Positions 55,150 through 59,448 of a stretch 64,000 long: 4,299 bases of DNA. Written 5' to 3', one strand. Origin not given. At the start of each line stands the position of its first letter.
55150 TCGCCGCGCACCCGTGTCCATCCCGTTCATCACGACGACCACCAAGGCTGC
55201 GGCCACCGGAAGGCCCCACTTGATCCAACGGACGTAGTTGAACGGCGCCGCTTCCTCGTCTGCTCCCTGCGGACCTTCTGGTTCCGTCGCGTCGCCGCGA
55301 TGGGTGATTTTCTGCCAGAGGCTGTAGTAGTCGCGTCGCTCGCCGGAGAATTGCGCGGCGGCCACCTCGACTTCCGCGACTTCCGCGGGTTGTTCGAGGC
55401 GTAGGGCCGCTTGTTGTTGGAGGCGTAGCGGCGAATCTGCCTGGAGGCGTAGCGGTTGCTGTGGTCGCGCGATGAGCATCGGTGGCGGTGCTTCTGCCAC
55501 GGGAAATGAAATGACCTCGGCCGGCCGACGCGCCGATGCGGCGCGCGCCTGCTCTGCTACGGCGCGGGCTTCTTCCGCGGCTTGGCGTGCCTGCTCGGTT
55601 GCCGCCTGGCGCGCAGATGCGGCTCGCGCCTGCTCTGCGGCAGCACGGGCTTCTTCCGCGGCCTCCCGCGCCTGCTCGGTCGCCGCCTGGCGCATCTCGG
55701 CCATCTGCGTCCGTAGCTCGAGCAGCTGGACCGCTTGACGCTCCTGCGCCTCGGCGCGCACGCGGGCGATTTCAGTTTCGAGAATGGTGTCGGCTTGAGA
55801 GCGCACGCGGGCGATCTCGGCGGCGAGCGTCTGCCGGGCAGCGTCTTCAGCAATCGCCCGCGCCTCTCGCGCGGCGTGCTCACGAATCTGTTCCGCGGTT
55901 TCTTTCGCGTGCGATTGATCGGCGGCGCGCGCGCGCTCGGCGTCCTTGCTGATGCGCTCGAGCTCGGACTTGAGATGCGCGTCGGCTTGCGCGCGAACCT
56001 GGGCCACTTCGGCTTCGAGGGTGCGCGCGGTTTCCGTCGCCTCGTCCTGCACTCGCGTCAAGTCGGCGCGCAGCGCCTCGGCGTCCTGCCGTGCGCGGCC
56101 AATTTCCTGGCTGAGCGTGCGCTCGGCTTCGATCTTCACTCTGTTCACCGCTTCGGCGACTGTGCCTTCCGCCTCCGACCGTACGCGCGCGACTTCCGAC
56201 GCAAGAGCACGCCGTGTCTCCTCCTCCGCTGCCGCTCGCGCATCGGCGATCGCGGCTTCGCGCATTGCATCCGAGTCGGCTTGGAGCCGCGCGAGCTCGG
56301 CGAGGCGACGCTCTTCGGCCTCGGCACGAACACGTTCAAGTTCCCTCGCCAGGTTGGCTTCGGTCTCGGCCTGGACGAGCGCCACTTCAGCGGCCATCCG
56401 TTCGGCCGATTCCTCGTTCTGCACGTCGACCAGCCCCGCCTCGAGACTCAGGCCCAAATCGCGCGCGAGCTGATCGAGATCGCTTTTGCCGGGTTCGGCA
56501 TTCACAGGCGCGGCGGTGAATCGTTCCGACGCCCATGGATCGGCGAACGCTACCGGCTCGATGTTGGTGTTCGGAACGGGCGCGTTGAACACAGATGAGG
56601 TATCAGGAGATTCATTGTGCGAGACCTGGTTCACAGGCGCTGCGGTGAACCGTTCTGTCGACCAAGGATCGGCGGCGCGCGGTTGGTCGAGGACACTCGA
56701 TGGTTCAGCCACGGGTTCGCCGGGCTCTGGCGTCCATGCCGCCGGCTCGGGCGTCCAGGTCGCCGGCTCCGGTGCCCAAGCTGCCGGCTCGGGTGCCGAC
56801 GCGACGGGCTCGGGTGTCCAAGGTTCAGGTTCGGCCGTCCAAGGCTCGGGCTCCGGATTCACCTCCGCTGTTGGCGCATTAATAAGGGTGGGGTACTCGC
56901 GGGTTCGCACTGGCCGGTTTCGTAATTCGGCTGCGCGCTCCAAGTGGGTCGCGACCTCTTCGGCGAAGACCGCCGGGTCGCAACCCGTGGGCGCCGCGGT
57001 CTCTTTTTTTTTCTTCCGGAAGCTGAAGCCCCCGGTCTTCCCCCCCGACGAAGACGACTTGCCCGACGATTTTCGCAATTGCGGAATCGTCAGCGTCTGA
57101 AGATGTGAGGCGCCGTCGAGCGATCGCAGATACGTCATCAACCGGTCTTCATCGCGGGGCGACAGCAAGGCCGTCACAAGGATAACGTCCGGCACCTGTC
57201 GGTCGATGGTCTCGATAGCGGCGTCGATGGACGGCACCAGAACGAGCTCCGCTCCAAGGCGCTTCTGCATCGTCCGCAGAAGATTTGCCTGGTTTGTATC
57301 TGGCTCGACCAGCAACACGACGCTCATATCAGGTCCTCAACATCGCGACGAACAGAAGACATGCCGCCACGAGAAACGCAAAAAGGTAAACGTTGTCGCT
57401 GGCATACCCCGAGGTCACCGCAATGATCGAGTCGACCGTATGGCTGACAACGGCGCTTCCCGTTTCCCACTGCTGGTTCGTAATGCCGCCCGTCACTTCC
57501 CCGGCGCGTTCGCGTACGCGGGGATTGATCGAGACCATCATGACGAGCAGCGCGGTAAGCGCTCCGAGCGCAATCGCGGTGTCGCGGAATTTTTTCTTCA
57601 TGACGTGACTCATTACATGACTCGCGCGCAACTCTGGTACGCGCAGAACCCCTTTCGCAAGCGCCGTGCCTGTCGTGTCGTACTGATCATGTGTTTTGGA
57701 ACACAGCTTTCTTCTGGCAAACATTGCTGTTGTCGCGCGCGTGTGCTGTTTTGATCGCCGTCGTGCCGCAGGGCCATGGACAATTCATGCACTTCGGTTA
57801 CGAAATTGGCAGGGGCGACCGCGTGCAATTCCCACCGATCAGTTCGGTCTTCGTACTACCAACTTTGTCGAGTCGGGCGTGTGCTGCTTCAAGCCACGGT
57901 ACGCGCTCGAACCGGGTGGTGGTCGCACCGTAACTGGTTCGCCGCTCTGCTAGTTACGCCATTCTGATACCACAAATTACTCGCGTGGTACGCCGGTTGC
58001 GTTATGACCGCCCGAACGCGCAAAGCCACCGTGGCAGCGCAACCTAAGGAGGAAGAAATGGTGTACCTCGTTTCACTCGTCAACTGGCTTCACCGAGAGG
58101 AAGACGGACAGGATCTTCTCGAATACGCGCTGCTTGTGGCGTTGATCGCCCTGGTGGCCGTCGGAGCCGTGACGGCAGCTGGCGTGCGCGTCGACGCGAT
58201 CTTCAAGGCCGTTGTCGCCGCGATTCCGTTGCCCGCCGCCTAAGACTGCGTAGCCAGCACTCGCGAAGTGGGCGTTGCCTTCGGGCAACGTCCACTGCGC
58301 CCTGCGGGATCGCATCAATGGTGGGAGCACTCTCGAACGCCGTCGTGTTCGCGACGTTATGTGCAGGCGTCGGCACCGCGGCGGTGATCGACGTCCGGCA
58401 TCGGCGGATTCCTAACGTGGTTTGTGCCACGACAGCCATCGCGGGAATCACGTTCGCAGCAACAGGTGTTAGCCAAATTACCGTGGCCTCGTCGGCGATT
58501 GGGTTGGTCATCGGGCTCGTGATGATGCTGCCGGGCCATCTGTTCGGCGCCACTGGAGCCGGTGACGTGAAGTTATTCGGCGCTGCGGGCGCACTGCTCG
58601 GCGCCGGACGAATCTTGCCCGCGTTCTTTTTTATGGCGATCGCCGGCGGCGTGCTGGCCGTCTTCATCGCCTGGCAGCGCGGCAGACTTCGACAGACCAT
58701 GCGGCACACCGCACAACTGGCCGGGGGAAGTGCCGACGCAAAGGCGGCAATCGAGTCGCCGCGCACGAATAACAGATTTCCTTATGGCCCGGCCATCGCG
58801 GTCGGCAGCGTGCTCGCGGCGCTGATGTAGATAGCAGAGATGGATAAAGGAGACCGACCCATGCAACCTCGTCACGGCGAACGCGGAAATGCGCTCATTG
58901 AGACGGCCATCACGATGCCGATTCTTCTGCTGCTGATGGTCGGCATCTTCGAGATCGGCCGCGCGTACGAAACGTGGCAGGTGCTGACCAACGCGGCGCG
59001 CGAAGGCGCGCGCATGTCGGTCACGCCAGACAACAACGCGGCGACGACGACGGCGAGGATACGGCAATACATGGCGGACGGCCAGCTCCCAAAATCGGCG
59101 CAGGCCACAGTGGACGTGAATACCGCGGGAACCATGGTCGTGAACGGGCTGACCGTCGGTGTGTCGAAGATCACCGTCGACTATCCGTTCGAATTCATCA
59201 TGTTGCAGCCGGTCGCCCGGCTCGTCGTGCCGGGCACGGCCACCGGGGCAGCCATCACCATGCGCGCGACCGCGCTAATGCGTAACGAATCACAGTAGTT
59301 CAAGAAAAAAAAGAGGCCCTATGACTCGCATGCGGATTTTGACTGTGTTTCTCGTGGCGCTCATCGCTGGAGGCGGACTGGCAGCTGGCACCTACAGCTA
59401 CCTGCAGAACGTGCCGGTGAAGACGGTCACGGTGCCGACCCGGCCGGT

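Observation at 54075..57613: Three-gene operon divergent from the Tad/Flp locus, encoding a 955-aa pseudo-receiver / coiled-coil / TM / PEGA protein (candidate pilus landmark module)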

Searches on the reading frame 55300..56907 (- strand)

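Call 18: search_protein_families(library=pfam, proteins=[window:55300-56907:-], max_evalue=10)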
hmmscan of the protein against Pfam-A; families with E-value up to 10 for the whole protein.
window:55300-56907:- (536 aa): 3 families
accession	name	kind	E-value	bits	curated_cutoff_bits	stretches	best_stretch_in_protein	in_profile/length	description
PF10444.14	Nbl1_Borealin_N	-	0.062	13.4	24.4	1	284-321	7-44/57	Nbl1 / Borealin N terminal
PF12221.13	HflK_N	-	0.091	13.2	22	1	115-151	11-33/44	Bacterial membrane protein N terminal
PF18570.6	Nup54_57_C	-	0.28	11.2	25.6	1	311-322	17-28/29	NUP57/Nup54 C-terminal domain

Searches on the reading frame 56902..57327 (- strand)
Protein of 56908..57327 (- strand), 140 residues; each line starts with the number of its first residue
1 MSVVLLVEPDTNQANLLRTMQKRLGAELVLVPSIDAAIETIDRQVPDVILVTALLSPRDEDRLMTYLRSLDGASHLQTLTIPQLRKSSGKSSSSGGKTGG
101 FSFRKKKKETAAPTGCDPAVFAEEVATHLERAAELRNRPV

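Call 18: search_protein_families(library=pfam, proteins=[window:56908-57327:-], max_evalue=10)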
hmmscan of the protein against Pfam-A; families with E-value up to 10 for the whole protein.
window:56908-57327:- (140 aa): 2 families
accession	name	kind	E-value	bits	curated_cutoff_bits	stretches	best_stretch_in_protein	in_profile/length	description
PF00072.30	Response_reg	-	0.024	15.3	30.2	1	4-70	1-67/111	Response regulator receiver domain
PF23198.2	PDE8A_N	-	0.13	12.7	29.6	1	3-76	12-86/147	PDE8A-like, N-terminal domain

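Call 19: search_solved_structures(query=window:56908-57327:-, max_evalue=10, show_alignments=2)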
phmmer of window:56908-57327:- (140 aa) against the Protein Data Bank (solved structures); distinct sequences matched with E-value up to 10: 4.
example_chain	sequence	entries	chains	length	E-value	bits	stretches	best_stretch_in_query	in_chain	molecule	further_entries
4nic_A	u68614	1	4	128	0.055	16.4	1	4-68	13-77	DNA-binding transcriptional regulator RstA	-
7qz2_A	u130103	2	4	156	0.27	14.1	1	9-61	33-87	Histidine kinase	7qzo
3t6k_A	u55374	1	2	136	0.44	13.5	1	4-85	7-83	Response regulator receiver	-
4pkg_G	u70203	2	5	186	1.3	12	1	86-136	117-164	Gelsolin,Tropomodulin-1 chimera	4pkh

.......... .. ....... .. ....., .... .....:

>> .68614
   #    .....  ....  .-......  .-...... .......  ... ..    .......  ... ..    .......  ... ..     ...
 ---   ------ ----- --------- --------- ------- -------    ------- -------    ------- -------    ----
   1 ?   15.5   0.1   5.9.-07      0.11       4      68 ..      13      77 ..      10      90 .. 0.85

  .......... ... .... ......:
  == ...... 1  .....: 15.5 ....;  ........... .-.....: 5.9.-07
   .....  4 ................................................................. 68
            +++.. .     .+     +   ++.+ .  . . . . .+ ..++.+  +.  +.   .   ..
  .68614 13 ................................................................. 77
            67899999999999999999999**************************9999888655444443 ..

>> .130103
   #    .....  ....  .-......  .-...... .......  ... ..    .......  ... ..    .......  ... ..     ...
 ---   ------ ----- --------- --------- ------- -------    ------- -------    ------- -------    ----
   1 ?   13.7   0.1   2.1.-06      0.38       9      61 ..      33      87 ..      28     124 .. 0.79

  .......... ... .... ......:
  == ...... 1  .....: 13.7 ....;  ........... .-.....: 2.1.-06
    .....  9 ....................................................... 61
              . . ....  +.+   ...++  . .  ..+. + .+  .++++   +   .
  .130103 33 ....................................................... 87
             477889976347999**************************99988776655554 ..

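Call 28: predict_structure(alignment_id=A2)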
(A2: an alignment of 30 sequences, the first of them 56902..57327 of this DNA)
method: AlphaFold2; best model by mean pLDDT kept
length: 142 residues; sequences in the alignment: 30
mean_pLDDT: 83.8   pTM: 0.74
mean pLDDT of the five models: 83.8, 83.0, 81.5, 81.1, 76.5
residues with pLDDT >= 90: 88; 70-90: 25; 50-70: 14; < 50: 15
segments of 3 or more residues with pLDDT < 50: 90-92, 94-105
pLDDT, mean of each block of 10 residues (from residue 1): 95 92 94 97 95 93 95 89 75 46 49 76 95 87 66
secondary structure, 60 per line:
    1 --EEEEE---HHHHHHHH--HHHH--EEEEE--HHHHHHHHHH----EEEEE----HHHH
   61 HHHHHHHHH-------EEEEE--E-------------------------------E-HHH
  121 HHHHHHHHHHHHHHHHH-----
elements in order: E3-7 H11-18 H21-24 E27-31 H34-43 E48-52 H57-69 E77-81 H118-137

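Call 32: fold_search(model_id=the predicted structure, library=pdb)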
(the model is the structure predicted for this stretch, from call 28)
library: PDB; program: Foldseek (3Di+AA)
matches with E <= 10: 1615; with E <= 0.001: 5
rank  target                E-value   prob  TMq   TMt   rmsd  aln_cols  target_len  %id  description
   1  4b09_B                6.3e-05  1.00  0.58  0.40   7.0       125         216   16  Structure of unphosphorylated BaeR dimer (released 2013-07-10)
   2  3cfy                  5.6e-04  1.00  0.60  0.65   3.6       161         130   17  Crystal structure of signal receiver domain of putative Luxo repressor protein from Vibrio parahaemolyticus (released 2008-03-18)
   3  3t6k_A                6.8e-04  1.00  0.49  0.56   2.3        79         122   24  Crystal structure of a putative response regulator (Caur_3799) from Chloroflexus aurantiacus J-10-fl at 1.86 A resolut (released 2011-09-07)
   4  4b09_A                6.8e-04  1.00  0.58  0.40   7.5       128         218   16  Structure of unphosphorylated BaeR dimer (released 2013-07-10)
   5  6vg7_MODEL_1_A        9.3e-04  1.00  0.32  0.40   5.0        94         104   20  De novo designed Rossmann fold protein ROS2_49223 (released 2020-08-19)
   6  4kfc_B                1.1e-03  1.00  0.56  0.37   9.2       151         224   15  Crystal structure of a hyperactive mutant of response regulator KdpE complexed to its promoter DNA (released 2014-02-19)
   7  2i6f_A                1.6e-03  1.00  0.48  0.54   2.7        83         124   24  Receiver domain from Myxococcus xanthus social motility protein FrzS (released 2007-03-13)
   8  5ed4_F                1.7e-03  1.00  0.46  0.31   3.1        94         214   19  Structure of a PhoP-DNA complex (released 2016-04-27)
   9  7w9h_A                1.8e-03  1.00  0.48  0.56   2.4        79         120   26  Crystal structure of the receiver domain of the transcription regulator FleR from Pseudomonas aeruginosa (released 2022-12-14)
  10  1zh2_B                1.8e-03  1.00  0.47  0.54   2.7        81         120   22  Crystal Structure Of The Calcium-Bound Receiver Domain Of Kdp Potassium Transport System Response Regulator KdpE (released 2005-12-13)
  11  2b4a                  1.8e-03  1.00  0.45  0.53   8.6        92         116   25  Crystal structure of a response regulator receiver domain protein (bh3024) from bacillus halodurans c-125 at 2.42 A reso (released 2005-10-11)
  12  1m5u                  2.0e-03  1.00  0.50  0.61   2.3        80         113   20  CRYSTAL STRUCTURE OF THE RESPONSE REGULATOR DIVK. STRUCTURE AT PH 8.0 IN THE APO-FORM (released 2002-11-15)
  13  5x5j                  2.0e-03  1.00  0.47  0.56   2.3        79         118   22  Crystal structure of response regulator AdeR receiver domain (released 2017-08-30)
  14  3grc_A                2.0e-03  1.00  0.49  0.55   2.3        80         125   25  Crystal structure of a sensor protein from Polaromonas sp. JS666 (released 2009-04-14)
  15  8fk2_A                2.0e-03  1.00  0.47  0.54   2.8        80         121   15  The N-terminal VicR from Streptococcus mutans (released 2023-10-25)
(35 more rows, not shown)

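Call 42: search_protein_representatives(alignment_id=A2)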
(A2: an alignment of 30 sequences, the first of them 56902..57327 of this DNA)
Query: 30 sequences, 139 profile positions. Proteins with E-value up to 0.001 (for the whole library): 2324; up to 1e-10: 1477; up to 1e-30: 585. The best 150 are listed.
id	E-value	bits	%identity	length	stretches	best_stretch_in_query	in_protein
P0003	4.0e-55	201.7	-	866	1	1-137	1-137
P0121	1.2e-52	193.7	-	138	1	1-136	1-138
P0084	1.3e-52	193.5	-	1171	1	1-137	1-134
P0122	3.4e-52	192.2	-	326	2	1-137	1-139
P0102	1.3e-51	190.3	-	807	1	1-138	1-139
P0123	1.5e-51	190.1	-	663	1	1-137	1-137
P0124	2.0e-51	189.8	-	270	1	1-138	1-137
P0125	2.0e-51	189.7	-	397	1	1-137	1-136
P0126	2.7e-51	189.3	-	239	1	1-137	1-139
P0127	3.0e-51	189.2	-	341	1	1-135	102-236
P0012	6.7e-51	188.0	-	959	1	1-137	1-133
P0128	1.0e-50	187.4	-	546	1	1-138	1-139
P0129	1.3e-50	187.1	-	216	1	1-138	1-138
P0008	3.5e-50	185.7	-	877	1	1-137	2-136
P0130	6.1e-50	184.9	-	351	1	1-135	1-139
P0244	1.3e-43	164.4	-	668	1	1-135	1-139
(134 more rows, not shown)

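Call 78: search_protein_families(library=pfam, proteins=[P0244], max_evalue=0.1)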
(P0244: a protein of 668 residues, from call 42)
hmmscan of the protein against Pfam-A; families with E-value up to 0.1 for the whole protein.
P0244 (668 aa): 0 families

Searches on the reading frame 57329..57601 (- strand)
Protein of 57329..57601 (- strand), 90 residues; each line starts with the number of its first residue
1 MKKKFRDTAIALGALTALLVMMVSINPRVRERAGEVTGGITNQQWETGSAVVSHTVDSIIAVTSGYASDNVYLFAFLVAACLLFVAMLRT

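Call 18: search_protein_families(library=pfam, proteins=[window:57329-57601:-], max_evalue=10)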
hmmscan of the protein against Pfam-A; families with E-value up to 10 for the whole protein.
window:57329-57601:- (90 aa): 2 families
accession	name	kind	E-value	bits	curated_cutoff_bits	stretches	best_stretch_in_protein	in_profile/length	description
PF00499.25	Oxidored_q3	-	0.00099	19.3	33.2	1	9-88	75-141/146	NADH-ubiquinone/plastoquinone oxidoreductase chain 6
PF13786.12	DUF4179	-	0.96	10.4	30.1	1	2-33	3-34/94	Domain of unknown function (DUF4179)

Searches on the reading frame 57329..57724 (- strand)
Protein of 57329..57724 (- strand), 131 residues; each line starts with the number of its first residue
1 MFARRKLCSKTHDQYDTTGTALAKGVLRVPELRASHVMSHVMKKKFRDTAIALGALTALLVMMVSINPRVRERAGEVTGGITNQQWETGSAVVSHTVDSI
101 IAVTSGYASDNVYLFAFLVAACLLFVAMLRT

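Call 3: search_protein_families(library=pfam, proteins=[window:57329-57724:-], max_evalue=0.01)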
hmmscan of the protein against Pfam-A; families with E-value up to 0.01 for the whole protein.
window:57329-57724:- (131 aa): 1 family
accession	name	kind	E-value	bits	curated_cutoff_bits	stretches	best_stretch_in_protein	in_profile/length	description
PF00499.25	Oxidored_q3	-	0.0015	18.7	33.2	1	45-129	70-141/146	NADH-ubiquinone/plastoquinone oxidoreductase chain 6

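Call 4: search_protein_families(library=ncbifam, proteins=[window:57329-57724:-], max_evalue=0.01)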
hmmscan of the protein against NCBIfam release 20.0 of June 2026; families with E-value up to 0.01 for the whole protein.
window:57329-57724:- (131 aa): 0 families

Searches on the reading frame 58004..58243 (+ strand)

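Call 3: search_protein_families(library=pfam, proteins=[window:58004-58243:+], max_evalue=0.01)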
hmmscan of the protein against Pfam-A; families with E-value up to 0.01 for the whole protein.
window:58004-58243:+ (79 aa): 1 family
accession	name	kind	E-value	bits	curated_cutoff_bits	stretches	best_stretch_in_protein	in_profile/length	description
PF04964.19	Flp_Fap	-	0.00015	21.9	32.2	1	39-73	11-45/46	Flp/Fap pilin component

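Call 4: search_protein_families(library=ncbifam, proteins=[window:58004-58243:+], max_evalue=0.01)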
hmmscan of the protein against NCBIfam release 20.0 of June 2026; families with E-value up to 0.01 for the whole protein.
window:58004-58243:+ (79 aa): 0 families

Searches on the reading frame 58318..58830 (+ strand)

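Call 3: search_protein_families(library=pfam, proteins=[window:58318-58830:+], max_evalue=0.01)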
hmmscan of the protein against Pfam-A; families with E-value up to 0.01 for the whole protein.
window:58318-58830:+ (170 aa): 1 family
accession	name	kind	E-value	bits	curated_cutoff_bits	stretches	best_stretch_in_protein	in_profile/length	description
PF01478.23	Peptidase_A24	-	4e-17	63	26.5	1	14-115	3-104/104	Type IV leader peptidase family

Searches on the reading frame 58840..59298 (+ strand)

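Call 3: search_protein_families(library=pfam, proteins=[window:58840-59298:+], max_evalue=0.01)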
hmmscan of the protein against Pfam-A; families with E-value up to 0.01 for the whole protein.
window:58840-59298:+ (152 aa): 1 family
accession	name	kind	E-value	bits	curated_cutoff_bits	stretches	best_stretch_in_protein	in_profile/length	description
PF07811.17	TadE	-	1.5e-15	57.4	22.9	1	16-58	1-43/43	TadE-like protein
